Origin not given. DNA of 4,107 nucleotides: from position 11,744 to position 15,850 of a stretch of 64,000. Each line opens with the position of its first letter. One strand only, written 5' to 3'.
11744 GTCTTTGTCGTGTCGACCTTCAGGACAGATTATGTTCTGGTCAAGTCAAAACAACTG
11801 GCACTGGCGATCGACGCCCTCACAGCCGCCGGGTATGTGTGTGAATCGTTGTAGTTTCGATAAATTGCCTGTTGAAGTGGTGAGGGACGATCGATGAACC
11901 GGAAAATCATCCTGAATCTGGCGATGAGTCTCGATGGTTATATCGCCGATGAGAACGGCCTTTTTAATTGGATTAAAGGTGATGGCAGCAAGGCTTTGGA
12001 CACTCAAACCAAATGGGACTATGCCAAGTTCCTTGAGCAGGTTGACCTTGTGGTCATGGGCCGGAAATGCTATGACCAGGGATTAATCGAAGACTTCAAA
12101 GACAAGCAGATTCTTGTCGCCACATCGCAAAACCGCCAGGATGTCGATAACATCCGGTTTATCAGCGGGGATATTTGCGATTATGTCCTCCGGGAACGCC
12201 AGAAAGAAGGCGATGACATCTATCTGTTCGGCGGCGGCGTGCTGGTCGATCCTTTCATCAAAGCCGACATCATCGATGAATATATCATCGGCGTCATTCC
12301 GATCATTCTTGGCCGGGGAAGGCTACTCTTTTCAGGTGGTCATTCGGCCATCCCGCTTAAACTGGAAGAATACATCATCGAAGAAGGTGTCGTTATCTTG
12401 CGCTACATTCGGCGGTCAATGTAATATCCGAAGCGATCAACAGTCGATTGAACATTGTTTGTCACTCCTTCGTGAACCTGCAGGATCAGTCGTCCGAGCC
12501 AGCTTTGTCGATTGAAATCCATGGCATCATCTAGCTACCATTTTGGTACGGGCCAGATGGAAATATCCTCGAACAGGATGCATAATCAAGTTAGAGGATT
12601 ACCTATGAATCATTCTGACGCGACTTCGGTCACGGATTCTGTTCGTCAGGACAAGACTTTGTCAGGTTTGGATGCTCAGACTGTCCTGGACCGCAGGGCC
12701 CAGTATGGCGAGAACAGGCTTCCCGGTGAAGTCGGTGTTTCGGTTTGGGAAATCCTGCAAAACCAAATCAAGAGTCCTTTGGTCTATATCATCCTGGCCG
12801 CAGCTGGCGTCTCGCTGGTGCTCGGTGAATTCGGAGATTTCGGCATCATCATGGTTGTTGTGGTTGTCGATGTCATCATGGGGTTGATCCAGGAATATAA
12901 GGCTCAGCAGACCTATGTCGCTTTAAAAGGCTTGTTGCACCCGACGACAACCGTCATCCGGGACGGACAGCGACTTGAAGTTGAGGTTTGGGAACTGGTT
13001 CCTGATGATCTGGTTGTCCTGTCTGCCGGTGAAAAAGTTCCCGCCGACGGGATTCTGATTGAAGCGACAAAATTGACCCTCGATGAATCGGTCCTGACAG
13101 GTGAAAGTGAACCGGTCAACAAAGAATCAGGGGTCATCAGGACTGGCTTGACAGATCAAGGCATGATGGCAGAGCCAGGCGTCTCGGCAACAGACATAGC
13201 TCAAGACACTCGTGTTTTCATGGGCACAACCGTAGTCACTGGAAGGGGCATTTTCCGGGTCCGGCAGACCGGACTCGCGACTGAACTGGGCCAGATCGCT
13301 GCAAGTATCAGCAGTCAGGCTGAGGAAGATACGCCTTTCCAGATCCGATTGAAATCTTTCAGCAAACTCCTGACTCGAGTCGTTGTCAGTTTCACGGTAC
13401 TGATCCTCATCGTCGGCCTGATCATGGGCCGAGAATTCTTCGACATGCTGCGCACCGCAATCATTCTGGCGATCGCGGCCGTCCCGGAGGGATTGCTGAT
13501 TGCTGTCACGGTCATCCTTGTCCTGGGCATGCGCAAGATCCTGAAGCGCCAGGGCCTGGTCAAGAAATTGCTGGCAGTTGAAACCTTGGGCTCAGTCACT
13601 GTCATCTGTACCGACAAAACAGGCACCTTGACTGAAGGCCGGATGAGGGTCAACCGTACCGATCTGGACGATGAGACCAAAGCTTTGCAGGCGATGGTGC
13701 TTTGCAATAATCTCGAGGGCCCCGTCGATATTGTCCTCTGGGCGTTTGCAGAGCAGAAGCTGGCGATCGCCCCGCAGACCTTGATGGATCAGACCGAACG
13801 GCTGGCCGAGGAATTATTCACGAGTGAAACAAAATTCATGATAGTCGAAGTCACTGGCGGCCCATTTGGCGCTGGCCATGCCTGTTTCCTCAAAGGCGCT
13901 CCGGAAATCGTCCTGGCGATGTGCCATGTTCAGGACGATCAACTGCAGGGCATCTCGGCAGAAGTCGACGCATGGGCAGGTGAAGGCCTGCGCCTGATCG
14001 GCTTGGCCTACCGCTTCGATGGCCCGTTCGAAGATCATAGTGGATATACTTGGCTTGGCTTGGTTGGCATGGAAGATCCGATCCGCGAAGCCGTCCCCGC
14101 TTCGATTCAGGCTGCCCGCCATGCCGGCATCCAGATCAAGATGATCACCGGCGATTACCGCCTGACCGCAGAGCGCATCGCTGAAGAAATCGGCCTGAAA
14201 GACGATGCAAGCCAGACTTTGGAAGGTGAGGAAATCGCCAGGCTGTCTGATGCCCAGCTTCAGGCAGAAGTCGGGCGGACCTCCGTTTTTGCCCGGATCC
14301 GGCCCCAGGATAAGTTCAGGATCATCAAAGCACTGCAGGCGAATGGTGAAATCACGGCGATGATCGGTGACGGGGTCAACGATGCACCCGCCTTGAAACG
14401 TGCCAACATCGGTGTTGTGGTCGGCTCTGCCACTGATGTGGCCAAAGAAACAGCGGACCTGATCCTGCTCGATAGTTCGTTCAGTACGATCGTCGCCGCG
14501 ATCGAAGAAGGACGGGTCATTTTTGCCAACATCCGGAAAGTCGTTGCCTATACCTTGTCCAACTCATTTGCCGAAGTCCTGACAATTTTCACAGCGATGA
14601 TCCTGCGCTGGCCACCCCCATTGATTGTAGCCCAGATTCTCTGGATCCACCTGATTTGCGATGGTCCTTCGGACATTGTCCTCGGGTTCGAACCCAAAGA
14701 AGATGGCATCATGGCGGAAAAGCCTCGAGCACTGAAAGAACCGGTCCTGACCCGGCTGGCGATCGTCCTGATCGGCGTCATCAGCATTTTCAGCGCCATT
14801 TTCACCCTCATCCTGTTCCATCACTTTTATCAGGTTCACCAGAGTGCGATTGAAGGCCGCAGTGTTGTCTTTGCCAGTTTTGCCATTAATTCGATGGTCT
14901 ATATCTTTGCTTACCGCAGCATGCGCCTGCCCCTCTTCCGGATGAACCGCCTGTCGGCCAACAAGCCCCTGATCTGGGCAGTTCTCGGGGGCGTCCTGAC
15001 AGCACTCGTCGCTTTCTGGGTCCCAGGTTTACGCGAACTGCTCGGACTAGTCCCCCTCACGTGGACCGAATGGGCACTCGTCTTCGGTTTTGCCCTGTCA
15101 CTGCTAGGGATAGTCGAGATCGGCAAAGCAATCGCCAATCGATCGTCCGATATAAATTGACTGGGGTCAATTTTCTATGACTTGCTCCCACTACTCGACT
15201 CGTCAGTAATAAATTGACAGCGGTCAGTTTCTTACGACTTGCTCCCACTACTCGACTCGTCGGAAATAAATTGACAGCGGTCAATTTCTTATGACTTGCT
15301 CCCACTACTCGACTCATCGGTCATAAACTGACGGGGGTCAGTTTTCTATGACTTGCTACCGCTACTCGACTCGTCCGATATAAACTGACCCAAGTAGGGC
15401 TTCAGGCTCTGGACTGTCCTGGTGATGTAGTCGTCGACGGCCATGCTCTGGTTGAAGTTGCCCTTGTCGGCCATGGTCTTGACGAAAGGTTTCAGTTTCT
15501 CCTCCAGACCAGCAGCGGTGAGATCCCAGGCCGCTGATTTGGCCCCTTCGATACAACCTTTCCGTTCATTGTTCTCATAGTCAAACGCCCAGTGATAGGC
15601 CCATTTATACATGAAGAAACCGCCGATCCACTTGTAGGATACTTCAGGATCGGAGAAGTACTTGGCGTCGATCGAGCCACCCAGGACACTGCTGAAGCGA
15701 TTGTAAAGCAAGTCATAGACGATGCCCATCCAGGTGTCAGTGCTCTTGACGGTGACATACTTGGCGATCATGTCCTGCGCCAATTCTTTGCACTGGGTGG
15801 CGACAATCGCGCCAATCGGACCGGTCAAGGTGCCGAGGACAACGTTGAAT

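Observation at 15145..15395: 57-bp x4 tandem array built from a gene 3' end plus a palindrome, bridging two convergent genes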

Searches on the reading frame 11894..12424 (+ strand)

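Call 7: search_protein_families(library=pfam, proteins=[window:11894-12424:+], max_evalue=0.01)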
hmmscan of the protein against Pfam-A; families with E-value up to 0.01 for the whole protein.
window:11894-12424:+ (176 aa): 1 family
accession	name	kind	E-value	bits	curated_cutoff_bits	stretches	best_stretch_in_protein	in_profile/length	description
PF01872.23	RibD_C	-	7.4e-19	68.8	24.1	2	71-157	95-185/197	RibD C-terminal domain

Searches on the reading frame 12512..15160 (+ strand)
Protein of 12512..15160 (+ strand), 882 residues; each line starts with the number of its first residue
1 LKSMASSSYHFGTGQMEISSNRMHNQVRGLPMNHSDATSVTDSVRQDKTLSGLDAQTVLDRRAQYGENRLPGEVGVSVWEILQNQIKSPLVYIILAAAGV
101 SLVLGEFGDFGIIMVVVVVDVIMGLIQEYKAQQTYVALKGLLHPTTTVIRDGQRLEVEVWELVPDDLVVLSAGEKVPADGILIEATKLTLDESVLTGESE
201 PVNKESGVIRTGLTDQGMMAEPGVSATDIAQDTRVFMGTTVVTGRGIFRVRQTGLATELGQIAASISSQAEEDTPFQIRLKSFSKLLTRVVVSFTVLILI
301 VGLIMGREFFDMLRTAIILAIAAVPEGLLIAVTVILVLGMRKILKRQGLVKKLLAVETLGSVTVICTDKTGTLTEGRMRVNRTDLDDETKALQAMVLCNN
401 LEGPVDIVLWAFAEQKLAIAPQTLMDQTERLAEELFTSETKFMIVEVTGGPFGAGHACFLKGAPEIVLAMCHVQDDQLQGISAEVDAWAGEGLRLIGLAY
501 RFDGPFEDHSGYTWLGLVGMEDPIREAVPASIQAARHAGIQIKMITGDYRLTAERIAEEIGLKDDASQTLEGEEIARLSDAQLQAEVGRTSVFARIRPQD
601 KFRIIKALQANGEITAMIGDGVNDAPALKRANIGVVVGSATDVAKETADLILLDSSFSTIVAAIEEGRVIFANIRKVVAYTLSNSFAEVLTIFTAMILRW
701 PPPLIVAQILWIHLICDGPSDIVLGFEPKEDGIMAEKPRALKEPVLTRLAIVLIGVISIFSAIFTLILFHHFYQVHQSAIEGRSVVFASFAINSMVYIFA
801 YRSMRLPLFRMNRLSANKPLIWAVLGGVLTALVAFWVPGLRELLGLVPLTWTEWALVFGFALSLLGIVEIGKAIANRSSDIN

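Call 7: search_protein_families(library=pfam, proteins=[window:12512-15160:+], max_evalue=0.01)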
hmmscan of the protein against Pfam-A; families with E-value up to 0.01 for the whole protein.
window:12512-15160:+ (882 aa): 7 families
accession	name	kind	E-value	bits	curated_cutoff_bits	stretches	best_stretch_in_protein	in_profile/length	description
PF00122.25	E1-E2_ATPase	-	7.9e-48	162.8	28.1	1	141-345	2-180/181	E1-E2 ATPase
PF00689.26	Cation_ATPase_C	-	3.9e-39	134.7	27.3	1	701-874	1-175/175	Cation transporting ATPase, C-terminus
PF00702.32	Hydrolase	-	6e-20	72.9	26.4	1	363-632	2-191/191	haloacid dehalogenase-like hydrolase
PF00690.31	Cation_ATPase_N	-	1.3e-12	47.6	20.4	1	50-101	18-69/69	Cation transporter/ATPase, N-terminus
PF08282.18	Hydrolase_3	-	3.4e-07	30.7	20.9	1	604-660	195-251/255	haloacid dehalogenase-like hydrolase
PF13246.12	Cation_ATPase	-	3.1e-06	27.6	21.7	1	404-471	23-88/91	Cation transport ATPase (P-type)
PF12710.13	HAD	-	0.00023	22.1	27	1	526-629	88-189/189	haloacid dehalogenase-like hydrolase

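Call 20: list_cluster_members(proteins=[P0001, window:12512-15160:+, window:17397-18491:-])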
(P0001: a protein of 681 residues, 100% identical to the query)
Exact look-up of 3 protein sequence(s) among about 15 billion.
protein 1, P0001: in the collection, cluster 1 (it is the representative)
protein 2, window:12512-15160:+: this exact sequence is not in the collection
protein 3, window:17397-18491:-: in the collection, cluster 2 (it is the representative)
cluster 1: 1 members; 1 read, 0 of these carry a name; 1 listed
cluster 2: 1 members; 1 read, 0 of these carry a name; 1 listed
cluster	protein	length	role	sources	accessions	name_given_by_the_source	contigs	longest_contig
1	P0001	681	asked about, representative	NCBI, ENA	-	-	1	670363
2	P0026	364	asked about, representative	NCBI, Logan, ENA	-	-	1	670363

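Call 31: list_cluster_members(proteins=[window:12605-15160:+, window:12521-15160:+, window:12557-15160:+, window:12578-15160:+, window:18478-19371:-])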
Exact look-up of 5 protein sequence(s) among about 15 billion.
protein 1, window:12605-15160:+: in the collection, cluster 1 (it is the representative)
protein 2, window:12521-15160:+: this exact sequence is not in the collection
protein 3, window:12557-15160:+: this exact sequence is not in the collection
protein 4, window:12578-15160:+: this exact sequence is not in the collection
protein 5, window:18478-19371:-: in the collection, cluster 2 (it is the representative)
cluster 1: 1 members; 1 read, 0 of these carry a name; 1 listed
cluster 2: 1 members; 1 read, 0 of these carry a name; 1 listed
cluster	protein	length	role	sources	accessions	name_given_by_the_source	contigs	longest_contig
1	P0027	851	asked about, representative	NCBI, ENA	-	-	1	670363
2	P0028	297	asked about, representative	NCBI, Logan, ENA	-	-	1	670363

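Call 32: find_homologous_proteins(query=window:12605-15160:+)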
Query window:12605-15160:+ (851 aa): 7879 proteins with E <= 0.001 among 8000 candidates; the best 120 are listed.
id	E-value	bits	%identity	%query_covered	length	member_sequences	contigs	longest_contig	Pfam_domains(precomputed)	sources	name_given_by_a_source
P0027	0.0e+0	1845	100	100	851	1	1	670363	PF00702.33,PF13246.13,PF00689.27,PF08282.19,PF00690.32,PF00122.26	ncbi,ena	-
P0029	0.0e+0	1344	74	99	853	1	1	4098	PF00702.33,PF13246.13,PF00689.27,PF08282.19,PF00690.32,PF00122.26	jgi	jgi:Ca2+-transporting ATPase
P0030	0.0e+0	1325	73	99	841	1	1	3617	PF00702.33,PF13246.13,PF00689.27,PF08282.19,PF00690.32,PF00122.26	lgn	-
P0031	0.0e+0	1319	73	99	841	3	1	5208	PF00702.33,PF13246.13,PF00689.27,PF08282.19,PF00690.32,PF00122.26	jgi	-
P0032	0.0e+0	1315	72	99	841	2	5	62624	PF00702.33,PF13246.13,PF00689.27,PF08282.19,PF00690.32,PF00122.26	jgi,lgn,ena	jgi:Ca2+-transporting ATPase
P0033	0.0e+0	1313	73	99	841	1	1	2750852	PF00702.33,PF13246.13,PF00689.27,PF08282.19,PF00690.32,PF00122.26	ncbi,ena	-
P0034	0.0e+0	1312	72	99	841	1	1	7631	PF00702.33,PF13246.13,PF00689.27,PF08282.19,PF00690.32,PF00122.26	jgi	jgi:Ca2+-transporting ATPase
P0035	0.0e+0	1310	73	99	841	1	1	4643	PF00702.33,PF13246.13,PF00689.27,PF08282.19,PF00690.32,PF00122.26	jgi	jgi:Ca2+-transporting ATPase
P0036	0.0e+0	1309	73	99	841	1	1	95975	PF00702.33,PF13246.13,PF00689.27,PF08282.19,PF00690.32,PF00122.26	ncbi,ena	-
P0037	0.0e+0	1308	72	99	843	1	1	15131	PF00702.33,PF13246.13,PF00689.27,PF08282.19,PF00690.32,PF00122.26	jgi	-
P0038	0.0e+0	1305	71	99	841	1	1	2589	PF00702.33,PF13246.13,PF00689.27,PF08282.19,PF00690.32,PF00122.26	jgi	jgi:Ca2+-transporting ATPase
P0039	0.0e+0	1304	73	98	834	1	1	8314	PF00702.33,PF13246.13,PF00689.27,PF08282.19,PF00690.32,PF00122.26,PF12710.14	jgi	jgi:Ca2+-transporting ATPase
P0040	0.0e+0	1304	73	98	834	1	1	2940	PF00702.33,PF13246.13,PF00689.27,PF08282.19,PF00690.32,PF00122.26,PF12710.14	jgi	jgi:Ca2+-transporting ATPase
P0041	0.0e+0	1304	73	97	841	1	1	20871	PF00702.33,PF13246.13,PF00689.27,PF08282.19,PF00690.32,PF00122.26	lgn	-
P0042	0.0e+0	1304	71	99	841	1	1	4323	PF00702.33,PF13246.13,PF00689.27,PF08282.19,PF00690.32,PF00122.26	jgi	jgi:P-type Ca2+ transporter type 2C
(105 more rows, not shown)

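Call 33: search_protein_families(library=ncbifam, proteins=[window:12605-15160:+], max_evalue=0.01)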
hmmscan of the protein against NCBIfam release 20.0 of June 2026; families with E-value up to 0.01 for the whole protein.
window:12605-15160:+ (851 aa): 29 families (the best 25 are shown)
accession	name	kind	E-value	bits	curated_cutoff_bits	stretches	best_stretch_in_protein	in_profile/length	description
TIGR01522.1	ATPase-IIA2_Ca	equivalog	2.3e-158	528.5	798.3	1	16-843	18-849/854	calcium-transporting P-type ATPase, PMR1-type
TIGR01116.1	ATPase-IIA1_Ca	equivalog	5.4e-136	454.8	703.4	2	395-842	371-796/799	calcium-translocating P-type ATPase, SERCA-type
TIGR01647.1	ATPase-IIIA_H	equivalog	1.1e-121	407.5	615.5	2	199-794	153-743/755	plasma-membrane proton-efflux P-type ATPase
TIGR01517.1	ATPase-IIB_Ca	equivalog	7.3e-114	381.8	507.05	1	5-771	40-810/882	calcium-translocating P-type ATPase, PMCA-type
TIGR01524.1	ATPase-IIIB_Mg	equivalog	1.2e-106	357.6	610.75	1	16-819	28-835/867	magnesium-translocating P-type ATPase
TIGR01106.1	ATPase-IIC_X-K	subfamily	2.8e-98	330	946.1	3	81-357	109-370/997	Na,H/K antiporter P-type ATPase subunit alpha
NF011702.0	PRK15122.1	subfamily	6.6e-98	328.8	975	1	16-841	44-896/907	magnesium-translocating P-type ATPase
TIGR01523.1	ATPase-IID_K-Na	equivalog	1.1e-95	321.1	645.05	3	372-842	459-987/997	potassium/sodium efflux P-type ATPase, fungal-type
TIGR01494.1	ATPase_P-type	subfamily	9.7e-85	284.8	62.3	4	559-676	363-475/478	HAD-IC family P-type ATPase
TIGR01525.1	ATPase-IB_hvy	subfamily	6.9e-75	253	346.25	4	551-666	419-536/560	heavy metal translocating P-type ATPase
TIGR01657.1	P-ATPase-V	hypoth_equivalog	4.2e-62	210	618.25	3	11-351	129-468/1055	ATP13A2 family polyamine export P-type ATPase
TIGR01512.1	ATPase-IB2_Cd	subfamily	2.6e-56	191.4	313.5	4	551-666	358-469/494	cadmium family heavy metal-translocating P-type ATPase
TIGR01511.1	ATPase-IB1_Cu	subfamily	1.2e-52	179.5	397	4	559-651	408-497/542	copper-translocating P-type ATPase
NF008262.1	PRK11033.1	equivalog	9.7e-46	156.5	1005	3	66-358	186-452/731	zinc/cadmium/mercury/lead-transporting ATPase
NF033775.1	P_type_ZntA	exception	1.8e-41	142.2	1240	3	563-652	603-691/732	Zn(II)/Cd(II)/Pb(II) translocating P-type ATPase ZntA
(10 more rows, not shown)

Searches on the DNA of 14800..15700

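Call 18: search_rna_families(source=window, start=14800, end=15700, threshold=evalue, max_evalue=10)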
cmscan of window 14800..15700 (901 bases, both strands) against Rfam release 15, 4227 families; matches with E-value up to 10: 0.
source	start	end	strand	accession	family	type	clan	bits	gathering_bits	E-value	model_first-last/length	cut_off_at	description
